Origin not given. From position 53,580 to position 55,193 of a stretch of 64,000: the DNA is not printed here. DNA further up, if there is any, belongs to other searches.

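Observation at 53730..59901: Six-gene operon couples an AmiC/UrtA-type amide-binding ABC importer to an AtzE-like amidase with a 67-aa AtzG/GatC-like partner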

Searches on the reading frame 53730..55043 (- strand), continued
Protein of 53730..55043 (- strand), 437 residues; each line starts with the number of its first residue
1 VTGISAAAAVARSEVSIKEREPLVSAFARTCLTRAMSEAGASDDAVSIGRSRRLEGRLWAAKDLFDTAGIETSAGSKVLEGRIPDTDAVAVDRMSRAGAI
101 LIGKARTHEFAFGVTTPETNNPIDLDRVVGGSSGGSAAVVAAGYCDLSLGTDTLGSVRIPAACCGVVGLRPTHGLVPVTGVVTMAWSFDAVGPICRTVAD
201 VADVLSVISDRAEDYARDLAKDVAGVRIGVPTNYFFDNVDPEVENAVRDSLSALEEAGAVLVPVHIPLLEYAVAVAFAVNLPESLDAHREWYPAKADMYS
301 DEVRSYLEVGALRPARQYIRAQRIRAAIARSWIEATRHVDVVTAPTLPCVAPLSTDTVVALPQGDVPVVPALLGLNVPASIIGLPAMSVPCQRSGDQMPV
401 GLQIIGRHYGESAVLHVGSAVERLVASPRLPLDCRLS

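Call 22: find_encoding_contigs(protein=P0012, flank=10000, max_places=2)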
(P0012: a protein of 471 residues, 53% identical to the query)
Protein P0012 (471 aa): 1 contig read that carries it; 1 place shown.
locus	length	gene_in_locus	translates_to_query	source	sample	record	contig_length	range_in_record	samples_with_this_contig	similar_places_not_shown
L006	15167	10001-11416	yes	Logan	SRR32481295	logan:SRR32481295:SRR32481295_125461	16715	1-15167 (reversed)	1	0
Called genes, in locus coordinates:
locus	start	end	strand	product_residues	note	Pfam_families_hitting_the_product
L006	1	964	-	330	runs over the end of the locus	-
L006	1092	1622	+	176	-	PF02592:Vut_1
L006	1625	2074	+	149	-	-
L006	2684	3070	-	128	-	-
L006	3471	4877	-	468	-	PF18862:ApeA_NTD1, PF18739:HEPN_Apea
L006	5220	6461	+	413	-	PF13433:Peripla_BP_5, PF13458:Peripla_BP_6, PF01094:ANF_receptor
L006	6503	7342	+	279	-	PF02653:BPD_transp_2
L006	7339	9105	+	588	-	PF02653:BPD_transp_2, PF00005:ABC_tran, PF13476:AAA_23 (weak), PF13304:AAA_21 (weak)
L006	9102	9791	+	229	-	PF00005:ABC_tran, PF13304:AAA_21 (faint)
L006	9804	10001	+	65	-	-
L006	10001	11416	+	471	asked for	PF01425:Amidase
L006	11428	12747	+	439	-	PF00501:AMP-binding, PF14535:AMP-binding_C_2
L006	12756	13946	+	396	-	PF00108:Thiolase_N, PF02803:Thiolase_C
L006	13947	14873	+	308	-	PF07848:PaaX, PF20803:PaaX_M, PF08223:PaaX_C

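Call 28: search_protein_families(library=pfam, proteins=[L004:6449-6649:+, L006:9804-10001:+], max_evalue=10)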
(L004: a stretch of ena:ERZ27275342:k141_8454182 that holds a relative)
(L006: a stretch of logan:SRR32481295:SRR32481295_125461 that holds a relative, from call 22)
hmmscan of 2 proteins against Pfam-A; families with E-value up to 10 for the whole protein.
L004:6449-6649:+ (66 aa): 0 families

L006:9804-10001:+ (65 aa): 1 family
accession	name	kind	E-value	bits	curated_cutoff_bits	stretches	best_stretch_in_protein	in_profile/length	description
PF17920.6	TetR_C_16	-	0.037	14.7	26.2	1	4-55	42-93/107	Tetracyclin repressor-like, C-terminal domain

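Call 29: search_protein_families(library=ncbifam, proteins=[L004:6449-6649:+, L006:9804-10001:+], max_evalue=10)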
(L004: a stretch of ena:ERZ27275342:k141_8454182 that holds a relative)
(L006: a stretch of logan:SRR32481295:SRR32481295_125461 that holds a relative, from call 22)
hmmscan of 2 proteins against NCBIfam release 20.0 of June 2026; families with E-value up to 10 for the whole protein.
L004:6449-6649:+ (66 aa): 0 families

L006:9804-10001:+ (65 aa): 0 families

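Call 32: find_related_loci(query=A3, collection=genome_contigs, flank=8000)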
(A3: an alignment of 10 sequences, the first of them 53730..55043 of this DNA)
Query A3 (437 aa) in genome_contigs; peptide patterns used: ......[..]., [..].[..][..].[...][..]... (x = any residue, [..] = any of these).
600 stretches matched a pattern (row limit reached: there are more); 595 encode a relative of the query (tblastn E <= 1e-3); the best 80 are kept; 80 distinct loci.
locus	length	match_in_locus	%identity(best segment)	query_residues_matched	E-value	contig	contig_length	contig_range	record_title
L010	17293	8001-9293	44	6-424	1e-92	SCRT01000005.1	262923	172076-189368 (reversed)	MAG: Nevskiaceae bacterium isolate FW106-02_bin.14 FW106-02_bin.14-3259, whole genome shotgun sequence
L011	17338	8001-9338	39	1-422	8e-85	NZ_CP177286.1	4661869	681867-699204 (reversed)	Hoeflea sp. Naph1 chromosome, complete genome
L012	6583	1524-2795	41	17-423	3e-84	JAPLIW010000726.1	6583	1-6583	MAG: Deltaproteobacteria bacterium isolate LacPavin_0920_SED5_MAG_56_12 LacPavin_0920_SED5_scaffold_2755251, whole genom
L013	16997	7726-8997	41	17-423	5e-84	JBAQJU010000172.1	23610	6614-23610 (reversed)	MAG: Terriglobales bacterium isolate MFD06665_ilm_asm_bin27 k127_239446, whole genome shotgun sequence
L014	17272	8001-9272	41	17-423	9e-84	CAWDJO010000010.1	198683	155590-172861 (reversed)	MAG: uncultured delta proteobacterium isolate MFD00709.bin.2.147 genome assembly, contig: contig_13334, whole genome sho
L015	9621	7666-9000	40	7-423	2e-82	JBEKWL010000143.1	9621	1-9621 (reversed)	MAG: Terriglobales bacterium isolate SPRUCE 627 SPRUCE_627_143, whole genome shotgun sequence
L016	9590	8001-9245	39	16-425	2e-82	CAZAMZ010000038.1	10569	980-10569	MAG TPA_asm: uncultured Synergistaceae bacterium isolate binchicken_co168_368 genome assembly, contig: NODE_10569_length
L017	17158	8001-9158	41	54-423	2e-81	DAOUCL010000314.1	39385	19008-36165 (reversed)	MAG TPA_asm: Dehalococcoidia bacterium isolate H81_820 469945, whole genome shotgun sequence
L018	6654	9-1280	40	34-435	4e-81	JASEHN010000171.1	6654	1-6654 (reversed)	MAG: Thermodesulfobacteriota bacterium isolate Yes70-24 NODE_5344_length_6654_cov_6.476284, whole genome shotgun sequenc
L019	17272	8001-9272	39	17-423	6e-81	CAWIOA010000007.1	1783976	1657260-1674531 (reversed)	MAG: uncultured Acidobacteriaceae bacterium isolate MFD01476.bin.1.224 genome assembly, contig: contig_27672, whole geno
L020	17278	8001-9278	40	17-423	1e-80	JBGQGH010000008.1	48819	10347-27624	MAG: Terriglobia bacterium isolate OBJ2_061818_090_32 k141_1900526_length_48819_cov_13.2635, whole genome shotgun sequen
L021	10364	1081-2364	40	17-423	1e-78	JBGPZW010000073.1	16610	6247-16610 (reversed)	MAG: Terriglobia bacterium isolate OBJ1_062018_070_16 k141_1016050_length_16610_cov_33.0659, whole genome shotgun sequen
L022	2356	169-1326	42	54-423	2e-80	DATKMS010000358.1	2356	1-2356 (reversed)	MAG TPA_asm: Candidatus Margulisiibacteriota bacterium isolate SMAG_U14717 k141_4456395, whole genome shotgun sequence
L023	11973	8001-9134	40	62-423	4e-78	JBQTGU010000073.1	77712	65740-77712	MAG: Actinomycetota bacterium isolate SAR216 c_000000039338, whole genome shotgun sequence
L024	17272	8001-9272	37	17-423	2e-77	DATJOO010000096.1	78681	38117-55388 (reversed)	MAG TPA_asm: Verrucomicrobiia bacterium isolate SMAG_U14889 k141_919988, whole genome shotgun sequence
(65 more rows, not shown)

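Call 41: find_related_loci(query=A3, collection=metagenome_contigs, flank=8000)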
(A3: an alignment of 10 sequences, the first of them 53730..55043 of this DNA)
Query A3 (437 aa) in metagenome_contigs; peptide patterns used: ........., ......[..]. (x = any residue, [..] = any of these).
600 stretches matched a pattern (row limit reached: there are more); 582 encode a relative of the query (tblastn E <= 1e-3); the best 80 are kept; 80 distinct loci.
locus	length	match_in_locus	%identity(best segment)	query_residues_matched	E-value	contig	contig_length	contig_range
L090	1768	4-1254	42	24-423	1e-98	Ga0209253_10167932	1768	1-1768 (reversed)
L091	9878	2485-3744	37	16-423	2e-79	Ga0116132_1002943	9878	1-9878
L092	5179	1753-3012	39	17-422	4e-74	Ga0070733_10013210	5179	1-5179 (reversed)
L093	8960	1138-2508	34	4-423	1e-71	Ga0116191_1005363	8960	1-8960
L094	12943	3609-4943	40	4-422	2e-71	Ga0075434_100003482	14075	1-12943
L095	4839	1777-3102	36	17-423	3e-68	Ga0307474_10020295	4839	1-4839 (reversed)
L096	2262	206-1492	35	17-437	6e-69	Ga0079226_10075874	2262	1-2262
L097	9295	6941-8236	36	17-429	2e-66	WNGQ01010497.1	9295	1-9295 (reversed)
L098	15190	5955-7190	38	21-423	4e-66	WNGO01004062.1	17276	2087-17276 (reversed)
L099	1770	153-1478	35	17-423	1e-68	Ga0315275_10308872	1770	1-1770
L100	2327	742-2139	34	6-436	1e-64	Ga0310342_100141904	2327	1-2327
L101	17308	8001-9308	36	17-431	3e-63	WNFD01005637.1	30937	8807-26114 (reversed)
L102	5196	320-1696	37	4-427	1e-62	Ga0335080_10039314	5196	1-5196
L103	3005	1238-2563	35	29-423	1e-62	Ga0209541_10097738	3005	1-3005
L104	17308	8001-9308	35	17-431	2e-62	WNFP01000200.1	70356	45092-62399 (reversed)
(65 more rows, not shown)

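Call 42: find_encoding_contigs(protein=P0010, flank=10000, max_places=1)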
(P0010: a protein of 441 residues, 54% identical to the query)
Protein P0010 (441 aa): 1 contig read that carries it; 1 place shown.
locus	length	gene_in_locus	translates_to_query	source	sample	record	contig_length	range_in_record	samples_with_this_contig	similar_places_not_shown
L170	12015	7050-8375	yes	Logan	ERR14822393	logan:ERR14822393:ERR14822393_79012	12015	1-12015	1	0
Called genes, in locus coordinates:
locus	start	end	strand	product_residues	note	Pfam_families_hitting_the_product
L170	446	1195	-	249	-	PF00106:adh_short, PF08659:KR, PF13561:adh_short_C2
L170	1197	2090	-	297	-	PF07848:PaaX, PF20803:PaaX_M, PF08223:PaaX_C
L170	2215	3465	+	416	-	PF13433:Peripla_BP_5, PF13458:Peripla_BP_6, PF01094:ANF_receptor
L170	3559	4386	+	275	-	PF02653:BPD_transp_2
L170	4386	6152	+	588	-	PF02653:BPD_transp_2, PF00005:ABC_tran, PF13304:AAA_21 (faint), PF12399:BCA_ABC_TP_C (weak)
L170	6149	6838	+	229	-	PF00005:ABC_tran, PF13401:AAA_22 (weak), PF13304:AAA_21 (faint)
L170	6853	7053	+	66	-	-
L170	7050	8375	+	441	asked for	PF01425:Amidase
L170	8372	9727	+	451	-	PF00501:AMP-binding, PF14535:AMP-binding_C_2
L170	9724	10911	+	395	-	PF00108:Thiolase_N, PF02803:Thiolase_C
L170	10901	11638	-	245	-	PF20434:BD-FAE (weak), PF07859:Abhydrolase_3 (weak), PF12697:Abhydrolase_6 (weak), PF00326:Peptidase_S9 (weak), PF00561:Abhydrolase_1 (weak), PF12146:Hydrolase_4 (faint), PF00756:Esterase (weak)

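Call 43: find_encoding_contigs(protein=P0007, flank=10000, max_places=1)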
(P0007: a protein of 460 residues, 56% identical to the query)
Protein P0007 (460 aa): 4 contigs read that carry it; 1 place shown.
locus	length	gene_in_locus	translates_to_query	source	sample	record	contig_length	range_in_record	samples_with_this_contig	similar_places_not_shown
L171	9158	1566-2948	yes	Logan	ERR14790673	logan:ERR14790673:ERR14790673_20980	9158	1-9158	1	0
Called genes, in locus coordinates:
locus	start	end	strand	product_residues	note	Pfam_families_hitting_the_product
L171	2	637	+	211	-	?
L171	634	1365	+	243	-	PF00005:ABC_tran, PF13304:AAA_21 (faint), PF13401:AAA_22 (faint)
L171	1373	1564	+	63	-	-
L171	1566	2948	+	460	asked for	PF01425:Amidase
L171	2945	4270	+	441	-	PF00501:AMP-binding, PF14535:AMP-binding_C_2 (weak)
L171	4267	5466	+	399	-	PF00108:Thiolase_N, PF02803:Thiolase_C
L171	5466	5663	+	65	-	PF00106:adh_short (weak)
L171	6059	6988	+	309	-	-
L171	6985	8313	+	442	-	PF04191:PEMT (weak)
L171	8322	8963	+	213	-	PF00440:TetR_N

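Call 44: find_encoding_contigs(protein=P0016, flank=10000, max_places=1)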
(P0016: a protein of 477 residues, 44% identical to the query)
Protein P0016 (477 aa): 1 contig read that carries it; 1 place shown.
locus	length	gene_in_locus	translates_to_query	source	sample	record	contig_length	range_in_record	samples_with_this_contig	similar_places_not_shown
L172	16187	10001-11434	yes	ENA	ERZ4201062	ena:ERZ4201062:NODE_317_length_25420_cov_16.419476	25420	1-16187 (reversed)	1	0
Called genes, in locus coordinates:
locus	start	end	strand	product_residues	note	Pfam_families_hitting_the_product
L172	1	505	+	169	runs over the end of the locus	PF01558:POR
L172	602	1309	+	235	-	PF01177:Asp_Glu_race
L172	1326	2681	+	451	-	PF01979:Amidohydro_1, PF07969:Amidohydro_3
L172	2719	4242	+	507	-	PF02629:CoA_binding (faint), PF13380:CoA_binding_2, PF13607:Succ_CoA_lig, PF13549:ATP-grasp_5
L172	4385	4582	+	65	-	-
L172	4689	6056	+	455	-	-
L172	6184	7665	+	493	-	PF00574:CLP_protease (weak), PF25145:NfeD1b_N, PF24961:NfeD_membrane, PF01957:NfeD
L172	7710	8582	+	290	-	PF01145:Band_7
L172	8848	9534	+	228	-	PF00702:Hydrolase, PF12710:HAD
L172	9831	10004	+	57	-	-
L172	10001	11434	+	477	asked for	PF01425:Amidase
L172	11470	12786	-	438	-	PF01844:HNH, PF14279:HNH_5, PF13749:HATPase_c_4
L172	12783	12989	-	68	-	-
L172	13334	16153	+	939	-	PF26549:Tricorn_N (faint), PF07676:PD40 (faint), PF24135:DUF7402, PF01833:TIG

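Call 51: find_encoding_contigs(protein=P0005, flank=10000, max_places=2)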
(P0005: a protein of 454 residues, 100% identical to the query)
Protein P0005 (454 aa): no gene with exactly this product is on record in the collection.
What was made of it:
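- Tried and rejected: The exact look-up of the NCBI amidase product found no contig (call 51).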
